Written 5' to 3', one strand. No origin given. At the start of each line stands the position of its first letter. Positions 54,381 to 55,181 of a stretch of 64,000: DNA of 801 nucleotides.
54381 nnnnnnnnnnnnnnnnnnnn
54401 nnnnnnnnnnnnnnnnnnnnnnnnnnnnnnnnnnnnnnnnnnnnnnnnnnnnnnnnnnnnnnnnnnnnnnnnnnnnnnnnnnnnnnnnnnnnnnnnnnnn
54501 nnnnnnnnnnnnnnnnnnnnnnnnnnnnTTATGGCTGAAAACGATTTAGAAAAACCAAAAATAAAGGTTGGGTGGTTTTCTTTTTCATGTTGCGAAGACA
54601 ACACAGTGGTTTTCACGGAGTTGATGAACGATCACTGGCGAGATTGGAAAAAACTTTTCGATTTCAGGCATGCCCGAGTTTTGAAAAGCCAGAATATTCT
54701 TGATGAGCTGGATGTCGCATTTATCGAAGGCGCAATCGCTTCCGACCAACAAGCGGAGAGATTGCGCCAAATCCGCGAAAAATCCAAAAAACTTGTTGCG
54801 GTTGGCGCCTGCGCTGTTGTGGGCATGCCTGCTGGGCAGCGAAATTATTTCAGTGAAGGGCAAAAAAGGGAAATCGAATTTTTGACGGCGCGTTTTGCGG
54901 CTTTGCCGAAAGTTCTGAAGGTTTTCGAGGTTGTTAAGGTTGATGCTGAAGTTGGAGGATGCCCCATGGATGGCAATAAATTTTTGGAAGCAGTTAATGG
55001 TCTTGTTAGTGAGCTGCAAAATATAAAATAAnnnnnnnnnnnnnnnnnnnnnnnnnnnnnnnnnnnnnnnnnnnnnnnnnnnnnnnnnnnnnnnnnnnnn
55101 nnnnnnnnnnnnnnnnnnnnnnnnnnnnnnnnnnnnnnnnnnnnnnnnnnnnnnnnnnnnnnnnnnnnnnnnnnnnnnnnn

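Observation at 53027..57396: Minimal NuoB/NuoD-type [NiFe]-hydrogenase lacking membrane subunits, coupled to ferredoxin and an FAD oxidoreductase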

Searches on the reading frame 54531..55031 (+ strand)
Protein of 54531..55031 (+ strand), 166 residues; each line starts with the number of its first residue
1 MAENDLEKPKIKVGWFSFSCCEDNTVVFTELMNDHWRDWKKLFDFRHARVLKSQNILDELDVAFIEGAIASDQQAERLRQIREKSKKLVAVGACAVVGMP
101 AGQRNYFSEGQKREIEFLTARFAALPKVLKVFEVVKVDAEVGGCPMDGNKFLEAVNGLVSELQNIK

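Call 3: search_protein_families(library=pfam, proteins=[window:54531-55031:+], max_evalue=0.01)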
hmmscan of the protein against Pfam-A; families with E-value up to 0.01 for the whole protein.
window:54531-55031:+ (166 aa): 1 family
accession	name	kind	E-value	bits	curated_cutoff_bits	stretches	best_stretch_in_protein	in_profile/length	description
PF01058.29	Oxidored_q6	-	5.9e-17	62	27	1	21-156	1-126/128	NADH ubiquinone oxidoreductase, 20 Kd subunit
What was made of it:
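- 54531..55031 (+): [NiFe]-hydrogenase small subunit, 166 aa, truncated to the proximal-cluster domain. It has four Cys only: C20, C21, C94 and C144. Pfam Oxidored_q6 (call 3).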

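Call 4: search_protein_families(library=ncbifam, proteins=[window:54531-55031:+], max_evalue=0.01)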
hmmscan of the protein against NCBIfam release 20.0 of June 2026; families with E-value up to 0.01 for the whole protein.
window:54531-55031:+ (166 aa): 4 families
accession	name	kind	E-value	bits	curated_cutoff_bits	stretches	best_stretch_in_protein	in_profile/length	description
NF040836.1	sulfhyd_HydD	equivalog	1.1e-13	50.9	500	1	8-158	3-153/261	NADPH-dependent hydrogenase/sulfhydrogenase 1 subunit delta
NF040831.1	sulfhyd_ShyD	equivalog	8.1e-11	42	460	1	12-154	2-143/240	NAD(P)-dependent hydrogenase/sulfhydrogenase 2 subunit delta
NF045875.1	F420_non_VhuG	exception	1e-10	41.4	450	1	10-159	4-164/286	F420-non-reducing hydrogenase subunit VhuG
TIGR03294.1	FrhG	equivalog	2.6e-10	40.4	245.5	1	10-153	1-135/228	coenzyme F420 hydrogenase subunit gamma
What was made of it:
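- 54531..55031 (+): Matches only positions 3-153 of the 261-position HydD model (call 4).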

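Call 6: search_solved_structures(query=window:54531-55031:+, max_evalue=0.01, show_alignments=4)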
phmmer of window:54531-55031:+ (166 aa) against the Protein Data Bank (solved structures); distinct sequences matched with E-value up to 0.01: 12.
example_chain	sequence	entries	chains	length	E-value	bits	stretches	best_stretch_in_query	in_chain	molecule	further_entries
9e1j_A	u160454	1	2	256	4.4e-12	49.4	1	55-156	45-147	Sulfhydrogenase 1 subunit delta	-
9nez_A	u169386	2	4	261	4.8e-12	49.3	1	55-156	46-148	Sulfhydrogenase 1 subunit delta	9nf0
9e15_A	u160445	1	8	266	4.9e-12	49.3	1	55-156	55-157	Sulfhydrogenase 1 subunit delta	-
9sw2_E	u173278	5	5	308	1.3e-10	44.7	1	10-158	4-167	F420-non-reducing hydrogenase subunit G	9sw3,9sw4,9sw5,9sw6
5odc_E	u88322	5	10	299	6.4e-09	39.2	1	45-159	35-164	Methyl-viologen reducing hydrogenase subunit G | Methyl-viologen reducing hydrogenase, subunit G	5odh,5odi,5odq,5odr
9sfi_I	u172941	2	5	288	2.6e-08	37.2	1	10-143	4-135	F420-non-reducing hydrogenase small subunit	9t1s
5xf9_C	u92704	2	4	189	9.7e-08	35.3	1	54-107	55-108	NAD-reducing hydrogenase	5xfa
7t2r_E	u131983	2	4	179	2.9e-07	33.8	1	11-151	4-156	NiFe hydrogenase small subunit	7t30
3zfs_B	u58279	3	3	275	5e-06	29.8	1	7-145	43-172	F420-REDUCING HYDROGENASE, SUBUNIT GAMMA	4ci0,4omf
6qii_G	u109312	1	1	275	2.7e-05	27.4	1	10-111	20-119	Coenzyme F420 hydrogenase subunit gamma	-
9r51_C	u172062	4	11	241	2.9e-05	27.3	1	49-150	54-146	F420-reducing [NiFe]-hydrogenase from Methanothermococcus thermolithotrophicus subunit gam | F420-reducing [NiFe]-hydrogenase from Methanothermococcus thermolit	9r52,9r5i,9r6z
6qgr_G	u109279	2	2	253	3.3e-05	27.1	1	11-111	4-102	Coenzyme F420 hydrogenase subunit gamma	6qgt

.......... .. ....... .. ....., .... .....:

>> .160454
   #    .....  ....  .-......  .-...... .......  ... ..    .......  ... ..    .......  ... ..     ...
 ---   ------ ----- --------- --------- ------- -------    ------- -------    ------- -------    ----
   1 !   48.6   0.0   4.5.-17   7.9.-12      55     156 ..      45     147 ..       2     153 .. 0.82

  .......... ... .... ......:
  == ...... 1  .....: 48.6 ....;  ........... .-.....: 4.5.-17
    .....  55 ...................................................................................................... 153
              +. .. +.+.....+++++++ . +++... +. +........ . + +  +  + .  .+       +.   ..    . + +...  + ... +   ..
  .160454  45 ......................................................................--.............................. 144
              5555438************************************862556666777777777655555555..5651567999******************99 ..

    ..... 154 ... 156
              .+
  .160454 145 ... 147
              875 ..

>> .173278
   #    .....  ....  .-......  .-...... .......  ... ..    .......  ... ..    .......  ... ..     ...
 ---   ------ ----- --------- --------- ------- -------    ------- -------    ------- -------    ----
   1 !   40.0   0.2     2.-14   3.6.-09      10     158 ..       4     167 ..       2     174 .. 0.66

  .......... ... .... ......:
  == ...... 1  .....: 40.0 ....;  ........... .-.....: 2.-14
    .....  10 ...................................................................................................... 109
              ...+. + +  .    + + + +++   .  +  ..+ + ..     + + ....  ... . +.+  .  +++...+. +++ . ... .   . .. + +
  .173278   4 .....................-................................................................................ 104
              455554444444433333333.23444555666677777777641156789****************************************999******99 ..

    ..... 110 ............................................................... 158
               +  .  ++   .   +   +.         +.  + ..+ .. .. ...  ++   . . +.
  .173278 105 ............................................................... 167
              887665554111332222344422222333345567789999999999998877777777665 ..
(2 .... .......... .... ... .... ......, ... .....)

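Call 7: find_homologous_proteins(query=window:54531-55031:+, max_evalue=0.001)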
Query window:54531-55031:+ (166 aa): 1151 proteins with E <= 0.001 among 1197 candidates; the best 120 are listed.
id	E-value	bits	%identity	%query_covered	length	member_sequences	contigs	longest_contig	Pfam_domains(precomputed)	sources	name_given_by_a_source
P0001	1.8e-105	368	100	100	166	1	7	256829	PF01058.30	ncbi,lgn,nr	ncbi:hypothetical protein HYW53_02200 [Candidatus Giovannonibacteria bacterium]|nr:hypothetical prot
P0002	1.1e-83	297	82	95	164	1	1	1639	PF01058.30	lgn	-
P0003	1.2e-83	297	84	92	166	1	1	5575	PF01058.30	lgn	-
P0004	3.8e-83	295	78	95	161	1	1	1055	PF01058.30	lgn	-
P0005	5.6e-83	295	82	95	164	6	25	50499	PF01058.30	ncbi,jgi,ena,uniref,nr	ncbi:MAG: hypothetical protein A3H71_03475 [Candidatus Sungbacteria bacterium RIFCSPLOWO2_02_FULL_48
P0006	5.8e-82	291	80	95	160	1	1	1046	PF01058.30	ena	-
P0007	6.5e-82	291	81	94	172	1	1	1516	PF01058.30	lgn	-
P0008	7.5e-82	291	79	98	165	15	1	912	PF01058.30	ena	-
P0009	1.1e-81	290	82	95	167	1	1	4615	PF01058.30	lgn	-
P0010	2.1e-81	289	79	97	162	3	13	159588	PF01058.30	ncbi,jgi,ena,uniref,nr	ncbi:MAG: hypothetical protein A3G49_06040 [Candidatus Sungbacteria bacterium RIFCSPLOWO2_12_FULL_41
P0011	2.3e-81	289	81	93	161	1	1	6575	PF01058.30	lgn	-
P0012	2.3e-81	289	79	96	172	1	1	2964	PF01058.30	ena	-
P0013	2.4e-81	289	77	95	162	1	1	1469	PF01058.30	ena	-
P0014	2.6e-81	289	77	99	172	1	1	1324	PF01058.30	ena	-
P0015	3.0e-81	289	81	95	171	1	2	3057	PF01058.30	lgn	-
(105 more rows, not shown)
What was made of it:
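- More than 1100 homologues exist; the best 120 listed are mostly 159-178 aa, and those that are named come from CPR bacteria (call 7). Sequence conservation is strong: small subunits are 72-84% identical across different CPR lineages (call 7).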

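Call 81: search_solved_structures(query=A8, max_evalue=0.001, show_alignments=5)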
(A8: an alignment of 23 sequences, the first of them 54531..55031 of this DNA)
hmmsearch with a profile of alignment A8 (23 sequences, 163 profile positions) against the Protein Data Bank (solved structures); distinct sequences matched with E-value up to 0.001: 12.
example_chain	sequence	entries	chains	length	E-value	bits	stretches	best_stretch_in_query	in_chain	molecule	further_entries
9e15_A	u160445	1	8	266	1.7e-21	79.6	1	4-154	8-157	Sulfhydrogenase 1 subunit delta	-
9nez_A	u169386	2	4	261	6.2e-21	77.8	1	8-154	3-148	Sulfhydrogenase 1 subunit delta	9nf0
9e1j_A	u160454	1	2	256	7.3e-21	77.5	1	8-154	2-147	Sulfhydrogenase 1 subunit delta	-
9sfi_I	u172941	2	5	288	2.5e-15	59.5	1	6-148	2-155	F420-non-reducing hydrogenase small subunit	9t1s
9sw2_E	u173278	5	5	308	4.5e-15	58.7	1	6-158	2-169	F420-non-reducing hydrogenase subunit G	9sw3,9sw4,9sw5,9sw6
3zfs_B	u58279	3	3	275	5.7e-15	58.4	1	3-158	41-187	F420-REDUCING HYDROGENASE, SUBUNIT GAMMA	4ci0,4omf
5odc_E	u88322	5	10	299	1.1e-14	57.4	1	18-158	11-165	Methyl-viologen reducing hydrogenase subunit G | Methyl-viologen reducing hydrogenase, subunit G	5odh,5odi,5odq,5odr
6qii_G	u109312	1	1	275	1.9e-14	56.7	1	6-147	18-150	Coenzyme F420 hydrogenase subunit gamma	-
6qgr_G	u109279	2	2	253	3.2e-14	55.9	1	7-147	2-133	Coenzyme F420 hydrogenase subunit gamma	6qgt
5xf9_C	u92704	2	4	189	5e-14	55.3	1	6-106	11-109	NAD-reducing hydrogenase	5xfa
9r51_C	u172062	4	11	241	9.3e-12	47.9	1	47-96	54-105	F420-reducing [NiFe]-hydrogenase from Methanothermococcus thermolithotrophicus subunit gam | F420-reducing [NiFe]-hydrogenase from Methanothermococcus thermolit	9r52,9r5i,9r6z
7t2r_E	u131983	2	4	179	9.4e-11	44.7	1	8-105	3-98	NiFe hydrogenase small subunit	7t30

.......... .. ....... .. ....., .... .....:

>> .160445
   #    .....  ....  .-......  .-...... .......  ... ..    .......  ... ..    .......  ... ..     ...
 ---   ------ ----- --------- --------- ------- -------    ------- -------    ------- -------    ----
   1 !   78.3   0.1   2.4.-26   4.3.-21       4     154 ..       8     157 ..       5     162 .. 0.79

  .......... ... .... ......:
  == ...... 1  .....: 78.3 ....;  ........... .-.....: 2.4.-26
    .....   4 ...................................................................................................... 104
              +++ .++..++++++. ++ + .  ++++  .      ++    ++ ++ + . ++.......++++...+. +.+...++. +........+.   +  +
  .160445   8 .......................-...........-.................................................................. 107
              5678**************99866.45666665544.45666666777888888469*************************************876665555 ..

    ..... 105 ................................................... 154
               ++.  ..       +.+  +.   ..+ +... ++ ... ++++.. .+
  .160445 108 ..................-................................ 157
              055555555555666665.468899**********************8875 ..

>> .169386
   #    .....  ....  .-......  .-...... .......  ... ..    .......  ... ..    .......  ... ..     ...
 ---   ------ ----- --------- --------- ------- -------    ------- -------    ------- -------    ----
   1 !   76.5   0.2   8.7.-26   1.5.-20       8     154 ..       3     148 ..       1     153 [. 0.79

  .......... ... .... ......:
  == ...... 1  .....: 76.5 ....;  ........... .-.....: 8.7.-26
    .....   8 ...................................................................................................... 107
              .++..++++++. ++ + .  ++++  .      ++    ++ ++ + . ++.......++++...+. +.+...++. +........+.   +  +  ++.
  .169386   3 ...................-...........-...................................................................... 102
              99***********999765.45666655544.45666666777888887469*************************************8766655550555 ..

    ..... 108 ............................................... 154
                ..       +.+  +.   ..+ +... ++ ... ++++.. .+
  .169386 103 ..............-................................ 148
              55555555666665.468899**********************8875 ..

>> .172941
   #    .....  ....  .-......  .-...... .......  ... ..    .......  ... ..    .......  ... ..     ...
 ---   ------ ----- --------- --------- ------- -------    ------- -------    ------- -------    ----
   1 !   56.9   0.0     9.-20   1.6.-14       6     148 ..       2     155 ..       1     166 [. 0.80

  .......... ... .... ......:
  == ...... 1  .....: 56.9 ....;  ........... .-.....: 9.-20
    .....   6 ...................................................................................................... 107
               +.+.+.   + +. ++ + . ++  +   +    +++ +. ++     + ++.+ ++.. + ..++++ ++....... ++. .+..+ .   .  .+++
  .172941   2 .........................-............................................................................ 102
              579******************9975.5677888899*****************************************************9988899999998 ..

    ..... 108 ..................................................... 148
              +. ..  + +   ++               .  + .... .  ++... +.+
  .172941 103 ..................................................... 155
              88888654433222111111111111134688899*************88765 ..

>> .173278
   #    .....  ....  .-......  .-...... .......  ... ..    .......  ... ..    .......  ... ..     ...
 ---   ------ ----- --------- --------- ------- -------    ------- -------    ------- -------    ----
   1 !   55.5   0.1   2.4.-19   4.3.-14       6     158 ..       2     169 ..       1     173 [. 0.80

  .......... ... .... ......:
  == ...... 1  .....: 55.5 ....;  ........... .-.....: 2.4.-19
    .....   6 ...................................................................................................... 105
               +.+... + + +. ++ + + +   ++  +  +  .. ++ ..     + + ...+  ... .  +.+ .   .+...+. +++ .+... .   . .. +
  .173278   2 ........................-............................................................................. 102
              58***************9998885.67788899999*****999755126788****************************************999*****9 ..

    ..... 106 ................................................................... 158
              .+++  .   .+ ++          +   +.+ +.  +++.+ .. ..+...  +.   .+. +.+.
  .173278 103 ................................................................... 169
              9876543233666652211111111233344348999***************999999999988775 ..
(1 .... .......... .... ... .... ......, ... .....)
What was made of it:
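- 54531..55031 (+): Family profile against PDB (call 81).
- On Group 4 energy-converting [NiFe]-hydrogenase: No group-4 or NuoB chain was hit by the family profile at E <= 0.001 (call 81).
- Closest known: Single-cluster small subunits: HoxY of NAD-reducing group 3d. Different: They are more distant in sequence (5e-14 and 9e-11, against 1.7e-21 for SHI delta; call 81).
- The family profile hits no NuoB or group-4 chain in the PDB (call 81).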
